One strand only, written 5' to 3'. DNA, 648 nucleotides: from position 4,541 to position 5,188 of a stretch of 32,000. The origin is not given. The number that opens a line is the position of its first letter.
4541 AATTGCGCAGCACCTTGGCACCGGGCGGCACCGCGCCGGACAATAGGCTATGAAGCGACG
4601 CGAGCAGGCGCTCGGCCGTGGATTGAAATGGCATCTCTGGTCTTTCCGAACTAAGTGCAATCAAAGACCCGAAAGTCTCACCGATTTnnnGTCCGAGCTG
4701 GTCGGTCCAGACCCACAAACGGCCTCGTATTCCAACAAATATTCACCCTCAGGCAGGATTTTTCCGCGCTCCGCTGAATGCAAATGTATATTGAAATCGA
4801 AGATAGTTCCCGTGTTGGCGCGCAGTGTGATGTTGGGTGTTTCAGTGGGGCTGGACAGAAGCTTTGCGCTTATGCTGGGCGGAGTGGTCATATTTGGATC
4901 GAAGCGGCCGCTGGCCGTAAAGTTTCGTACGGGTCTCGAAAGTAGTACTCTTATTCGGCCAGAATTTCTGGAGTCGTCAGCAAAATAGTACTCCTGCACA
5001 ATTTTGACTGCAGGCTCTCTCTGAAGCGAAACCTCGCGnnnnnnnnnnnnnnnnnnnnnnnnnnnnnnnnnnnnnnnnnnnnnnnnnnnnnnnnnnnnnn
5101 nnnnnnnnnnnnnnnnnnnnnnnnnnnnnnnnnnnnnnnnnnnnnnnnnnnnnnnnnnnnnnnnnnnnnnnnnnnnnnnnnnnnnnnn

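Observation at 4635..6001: AT-rich PIN-like nuclease moron inserted in the middle of the neck/tail module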

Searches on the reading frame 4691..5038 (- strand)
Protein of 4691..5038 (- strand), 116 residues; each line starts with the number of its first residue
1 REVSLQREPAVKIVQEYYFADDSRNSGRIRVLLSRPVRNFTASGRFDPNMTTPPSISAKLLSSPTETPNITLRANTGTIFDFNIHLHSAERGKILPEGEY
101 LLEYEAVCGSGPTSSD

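Call 65: search_protein_representatives(alignment_id=A2)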
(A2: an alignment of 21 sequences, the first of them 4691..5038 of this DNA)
Query: 21 sequences, 116 profile positions. Proteins with E-value up to 0.001 (for the whole library): 204; up to 1e-10: 156; up to 1e-30: 14. The best 150 are listed.
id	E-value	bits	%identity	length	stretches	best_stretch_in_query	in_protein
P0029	6.2e-39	148.3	-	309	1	1-110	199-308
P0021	2.3e-37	143.3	-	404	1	1-114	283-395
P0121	6.6e-37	141.8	-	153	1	3-113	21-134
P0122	2.8e-35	136.6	-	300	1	1-109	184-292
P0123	6.4e-34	132.2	-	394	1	9-108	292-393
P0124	5.5e-33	129.2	-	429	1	1-113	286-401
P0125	1.2e-32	128.1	-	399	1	6-111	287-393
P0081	1.8e-32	127.5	-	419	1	7-109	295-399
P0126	3.6e-32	126.5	-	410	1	1-109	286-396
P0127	1.5e-31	124.6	-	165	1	1-109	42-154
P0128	1.7e-31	124.4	-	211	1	4-113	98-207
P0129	1.7e-31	124.3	-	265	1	1-112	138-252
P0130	1.8e-31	124.3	-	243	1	3-112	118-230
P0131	4.0e-31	123.2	-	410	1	5-110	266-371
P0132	1.7e-30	121.2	-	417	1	1-114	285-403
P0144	1.2e-27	111.9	-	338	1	9-110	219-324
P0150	1.5e-25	105.2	-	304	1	9-112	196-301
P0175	1.0e-22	96.1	-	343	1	11-109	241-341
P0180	3.0e-22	94.6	-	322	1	9-110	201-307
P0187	6.7e-22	93.4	-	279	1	8-111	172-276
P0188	7.3e-22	93.3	-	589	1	12-110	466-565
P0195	3.4e-21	91.2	-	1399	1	3-110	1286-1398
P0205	1.5e-20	89.1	-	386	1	5-110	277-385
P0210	7.1e-20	86.9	-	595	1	9-113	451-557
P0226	1.3e-17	79.6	-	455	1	11-107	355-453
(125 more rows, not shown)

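Call 68: search_protein_families(library=pfam, proteins=[P0144, P0187, P0226, P0150, P0180, P0188, P0175, P0195, P0205, P0210], max_evalue=0.01)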
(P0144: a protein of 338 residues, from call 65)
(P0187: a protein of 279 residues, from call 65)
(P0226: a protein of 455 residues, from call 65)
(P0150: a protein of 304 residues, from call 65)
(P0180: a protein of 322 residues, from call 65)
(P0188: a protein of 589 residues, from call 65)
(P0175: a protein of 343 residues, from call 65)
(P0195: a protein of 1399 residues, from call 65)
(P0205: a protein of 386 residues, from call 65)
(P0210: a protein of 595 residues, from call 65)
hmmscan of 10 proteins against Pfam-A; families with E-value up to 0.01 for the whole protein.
P0144 (338 aa): 0 families

P0187 (279 aa): 1 family
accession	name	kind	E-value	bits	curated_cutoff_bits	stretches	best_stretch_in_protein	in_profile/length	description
PF05266.19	DUF724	-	0.007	16.7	38.4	1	106-155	59-108/188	Protein of unknown function (DUF724)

P0226 (455 aa): 0 families

P0150 (304 aa): 1 family
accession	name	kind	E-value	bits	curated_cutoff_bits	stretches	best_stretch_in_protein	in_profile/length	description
PF05014.21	Nuc_deoxyrib_tr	-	3.1e-05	24.5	28.8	1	24-96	30-102/117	Nucleoside 2-deoxyribosyltransferase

P0180 (322 aa): 1 family
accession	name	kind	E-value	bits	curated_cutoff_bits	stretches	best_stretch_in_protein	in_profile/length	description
PF13676.11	TIR_2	-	4.3e-07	30.9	28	1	3-111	1-105/122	TIR domain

P0188 (589 aa): 7 families
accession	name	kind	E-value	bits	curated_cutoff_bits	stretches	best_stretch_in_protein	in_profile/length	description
PF01935.23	DUF87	-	5.4e-11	43.4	23.2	1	13-66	14-68/220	Helicase HerA, central domain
PF01580.24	FtsK_SpoIIIE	-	2.1e-08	34.4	24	2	4-49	22-67/221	FtsK/SpoIIIE family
PF10412.15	TrwB_AAD_bind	-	5.6e-08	32.5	20.5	1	13-64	7-57/387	Type IV secretion-system coupling protein DNA-binding domain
PF13401.12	AAA_22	-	5.4e-06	27.2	27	0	21-44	5-28/130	AAA domain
PF00004.35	AAA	-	2.3e-05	25.3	21.2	1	288-365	50-126/131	ATPase family associated with various cellular activities (AAA)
PF05707.18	Zot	-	0.00017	21.6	20.3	1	259-365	37-142/197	Zonular occludens toxin (Zot)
PF12846.13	AAA_10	-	0.0021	17.6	27.5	0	23-65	23-64/362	AAA-like domain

P0175 (343 aa): 0 families

P0195 (1399 aa): 10 families
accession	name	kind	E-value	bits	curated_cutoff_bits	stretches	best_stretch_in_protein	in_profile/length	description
PF12796.13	Ank_2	-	1.6e-72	240.6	27.3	6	963-1054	1-89/90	Ankyrin repeats (3 copies)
PF00023.36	Ank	-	4.7e-67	218.5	21.1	7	1026-1055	3-32/33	Ankyrin repeat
PF13606.12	Ank_3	-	1.2e-49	160.2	22.3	4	1026-1050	3-27/30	Ankyrin repeat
PF13857.12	Ank_5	-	2.8e-42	142.7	27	4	916-966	7-56/56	Ankyrin repeats (many copies)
PF13637.12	Ank_4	-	1.8e-40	136.4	22.7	7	996-1045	1-50/50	Ankyrin repeats (many copies)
PF20703.3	nSTAND1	-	1.2e-37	130.9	27.1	2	348-682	3-278/379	Novel STAND NTPase 1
PF24521.3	Ank_KRIT1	-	1.2e-14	54.7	80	2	994-1080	20-107/149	KRIT1 ankyrin-repeats domain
PF13191.12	AAA_16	-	4.7e-07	30.9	32.6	1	364-506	5-143/167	AAA ATPase domain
PF23745.1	ANK_LRRK2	-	2e-05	24.9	27.5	0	1123-1208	34-115/130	LRRK2 ANK repeat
PF13401.12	AAA_22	-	0.0076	17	27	0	380-501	3-94/130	AAA domain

P0205 (386 aa): 1 family
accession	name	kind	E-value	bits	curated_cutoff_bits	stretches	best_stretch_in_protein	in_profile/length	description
PF04607.23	RelA_SpoT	-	7.1e-18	65.4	27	1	68-206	2-110/113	Region found in RelA / SpoT proteins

P0210 (595 aa): 16 families
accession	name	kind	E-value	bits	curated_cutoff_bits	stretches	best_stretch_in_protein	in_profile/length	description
PF00069.31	Pkinase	-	2.2e-46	158.8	31.7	1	15-266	1-252/263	Protein kinase domain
PF07714.23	PK_Tyr_Ser-Thr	-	1e-31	110.7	23.1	1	16-221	2-211/258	Protein tyrosine and serine/threonine kinase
PF07719.23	TPR_2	-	1.3e-09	37.9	27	1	330-349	14-33/34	Tetratricopeptide repeat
PF03109.22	ABC1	-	4.5e-08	33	22.9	1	70-161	131-217/244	ABC1 atypical kinase-like domain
PF00515.34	TPR_1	-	5.7e-08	32.7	27.8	1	324-349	8-33/34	Tetratricopeptide repeat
PF13414.12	TPR_11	-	5.4e-07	29.6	26.8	0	395-426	1-32/42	TPR repeat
PF13428.12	TPR_14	-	1.6e-06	28.7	23.5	0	320-355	4-39/44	Tetratricopeptide repeat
PF13431.12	TPR_17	-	6.2e-06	26.5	24.4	1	339-371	1-33/34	Tetratricopeptide repeat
PF01636.29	APH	-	9.7e-06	25.9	23.2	1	62-156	113-195/239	Phosphotransferase enzyme family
PF13240.11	Zn_Ribbon_1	-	1.5e-05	25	25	1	283-303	2-22/23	zinc-ribbon domain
PF13181.12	TPR_8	-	1.9e-05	24.9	25.7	0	327-349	11-33/34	Tetratricopeptide repeat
PF13371.12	TPR_9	-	2.5e-05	24.6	35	1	331-392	9-70/73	Tetratricopeptide repeat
PF01163.29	RIO1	-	0.00017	21.7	22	1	78-156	77-149/187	RIO domain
PF12773.13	DZR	-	0.00022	21.8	27.3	1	283-303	1-21/45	Double zinc ribbon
PF24463.1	DUF7577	-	0.0004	20.4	28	1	282-302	4-24/27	Domain of unknown function (DUF7577)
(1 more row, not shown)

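Call 71: find_encoding_contigs(protein=P0205, flank=7000, max_places=2)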
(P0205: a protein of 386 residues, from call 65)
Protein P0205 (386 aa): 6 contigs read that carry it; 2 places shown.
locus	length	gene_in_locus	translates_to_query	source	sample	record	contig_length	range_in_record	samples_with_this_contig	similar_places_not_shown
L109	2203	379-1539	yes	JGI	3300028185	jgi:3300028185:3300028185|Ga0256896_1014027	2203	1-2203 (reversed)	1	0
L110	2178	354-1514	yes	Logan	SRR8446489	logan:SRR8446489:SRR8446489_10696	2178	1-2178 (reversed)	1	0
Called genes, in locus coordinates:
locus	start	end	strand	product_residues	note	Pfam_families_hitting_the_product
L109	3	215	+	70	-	?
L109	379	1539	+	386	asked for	PF04607:RelA_SpoT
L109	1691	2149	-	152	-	PF00011:HSP20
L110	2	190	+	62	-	?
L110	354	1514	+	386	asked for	PF04607:RelA_SpoT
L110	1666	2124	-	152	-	PF00011:HSP20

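Call 72: find_encoding_contigs(protein=P0144, flank=7000, max_places=3)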
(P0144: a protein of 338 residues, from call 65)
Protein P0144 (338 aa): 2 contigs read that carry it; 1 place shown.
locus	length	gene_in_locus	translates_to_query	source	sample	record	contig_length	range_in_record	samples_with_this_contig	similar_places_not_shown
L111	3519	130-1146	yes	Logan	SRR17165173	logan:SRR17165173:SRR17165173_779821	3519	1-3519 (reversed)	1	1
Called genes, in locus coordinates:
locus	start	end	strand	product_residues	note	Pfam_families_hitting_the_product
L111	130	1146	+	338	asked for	-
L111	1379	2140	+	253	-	PF00656:Peptidase_C14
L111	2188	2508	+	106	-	-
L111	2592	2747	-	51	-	-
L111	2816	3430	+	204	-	PF01555:N6_N4_Mtase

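Call 73: find_homologous_proteins(query=A2, max_evalue=0.00001)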
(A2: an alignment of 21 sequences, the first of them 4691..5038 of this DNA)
Query A2 (21 sequences) (116 aa, profile of the alignment): 10 proteins with E <= 0.00001 among 1098 candidates.
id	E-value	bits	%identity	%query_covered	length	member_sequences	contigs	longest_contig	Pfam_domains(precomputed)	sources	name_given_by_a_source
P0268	1.2e-35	139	46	89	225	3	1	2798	PF18476.8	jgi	-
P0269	8.0e-35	137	45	92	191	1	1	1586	PF18476.8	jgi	jgi:hypothetical protein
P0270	1.5e-34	136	43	92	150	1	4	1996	-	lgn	-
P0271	6.5e-34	134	45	74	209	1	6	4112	PF18476.8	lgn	-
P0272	5.3e-33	131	38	100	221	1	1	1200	PF18476.8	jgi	jgi:hypothetical protein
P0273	1.1e-31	127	39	99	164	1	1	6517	-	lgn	-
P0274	4.8e-31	125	41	83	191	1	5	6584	PF18476.8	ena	-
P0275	6.3e-31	124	98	81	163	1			-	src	-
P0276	8.2e-22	95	43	66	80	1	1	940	-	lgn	-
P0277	5.9e-16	76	42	49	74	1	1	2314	-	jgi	-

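Call 76: predict_structure(alignment_id=A2)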
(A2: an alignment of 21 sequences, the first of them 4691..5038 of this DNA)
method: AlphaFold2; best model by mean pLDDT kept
length: 116 residues; sequences in the alignment: 21
mean_pLDDT: 90.4   pTM: 0.79
mean pLDDT of the five models: 90.4, 90.5, 89.7, 89.6, 87.2
residues with pLDDT >= 90: 96; 70-90: 5; 50-70: 8; < 50: 7
segments of 3 or more residues with pLDDT < 50: 1-4
pLDDT, mean of each block of 10 residues (from residue 1): 58 96 97 96 96 97 97 96 97 96 93 49
secondary structure, 60 per line:
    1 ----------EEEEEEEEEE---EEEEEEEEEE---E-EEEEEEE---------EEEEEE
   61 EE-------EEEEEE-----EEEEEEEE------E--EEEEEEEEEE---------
elements in order: E11-20 E24-33 E39-45 E55-62 E70-75 E81-88 E98-107

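Call 80: fold_search(model_id=the predicted structure, library=pdb)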
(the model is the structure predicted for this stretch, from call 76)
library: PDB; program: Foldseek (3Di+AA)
matches with E <= 10: 1076; with E <= 0.001: 0
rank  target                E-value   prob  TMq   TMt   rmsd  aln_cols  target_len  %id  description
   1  4ru5_C                6.7e-03  1.00  0.59  0.13   2.5        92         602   13  Crystal Structure of the Pseudomonas phage phi297 tailspike gp61 (released 2015-11-18)
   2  4ru5_A                7.4e-03  1.00  0.59  0.13   2.5        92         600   13  Crystal Structure of the Pseudomonas phage phi297 tailspike gp61 (released 2015-11-18)
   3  8oye_A                7.9e-03  0.99  0.37  0.11   6.8       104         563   15  Clostridium perfringens chitinase CP4_3455 E196Q with chitin (released 2023-07-12)
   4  3ndy_E                1.0e-02  1.00  0.41  0.44   5.4       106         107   13  The structure of the catalytic and carbohydrate binding domain of endoglucanase D from Clostridium cellulovorans (released 2010-09-08)
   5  6cxb                  1.4e-02  1.00  0.45  0.44   7.5       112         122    9  Structure of N-truncated R1-type pyocin tail fiber at 1.7 angstrom resolution (released 2019-02-20)
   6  3wmp_A                1.7e-02  1.00  0.49  0.58   7.2       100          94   13  Crystal structure of SLL-2 (released 2015-01-14)
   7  1g43                  1.7e-02  0.99  0.47  0.37   6.0       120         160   12  CRYSTAL STRUCTURE OF A FAMILY IIIA CBD FROM CLOSTRIDIUM CELLULOLYTICUM (released 2000-12-01)
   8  5gxx_A                1.8e-02  1.00  0.49  0.13   7.2       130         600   12  Crystal structure of endoglucanase CelQ from Clostridium thermocellum complexed with Tris (released 2017-09-27)
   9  6cl5_A                1.9e-02  1.00  0.47  0.17   4.0        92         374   10  Structure of P. aeruginosa R1 pyocin fiber PALES_06171 comprising C-terminal residues 323-701 (released 2018-06-27)
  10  4c8x_A                3.0e-02  0.99  0.47  0.40   5.0       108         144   11  Crystal structure of carbohydrate-binding module CBM3b mutant (Y56S) from the cellulosomal cellobiohydrolase 9A from C (released 2013-10-09)
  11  3zqx                  3.3e-02  1.00  0.52  0.43   4.3       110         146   11  Carbohydrate-binding module CBM3b from the cellulosomal cellobiohydrolase 9A from Clostridium thermocellum (released 2012-04-25)
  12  4p6z_M                3.7e-02  0.91  0.36  0.13  12.2       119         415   13  Crystal structure of the human BST2 cytoplasmic domain and the HIV-1 Vpu cytoplasmic domain bound to the clathrin adap (released 2014-05-21)
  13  2ylk_A                4.1e-02  0.98  0.46  0.40   5.0       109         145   11  Carbohydrate-binding module CBM3b from the cellulosomal cellobiohydrolase 9A from Clostridium thermocellum (released 2012-04-25)
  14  2ylk_B                4.3e-02  0.96  0.45  0.39   4.9       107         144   11  Carbohydrate-binding module CBM3b from the cellulosomal cellobiohydrolase 9A from Clostridium thermocellum (released 2012-04-25)
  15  1h6e_A                4.3e-02  0.85  0.34  0.20  12.7       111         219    7  MU2 ADAPTIN SUBUNIT (AP50) OF AP2 ADAPTOR (SECOND DOMAIN), COMPLEXED WITH CTLA-4 INTERNALIZATION PEPTIDE TTGVYVKMPPT (released 2001-11-28)
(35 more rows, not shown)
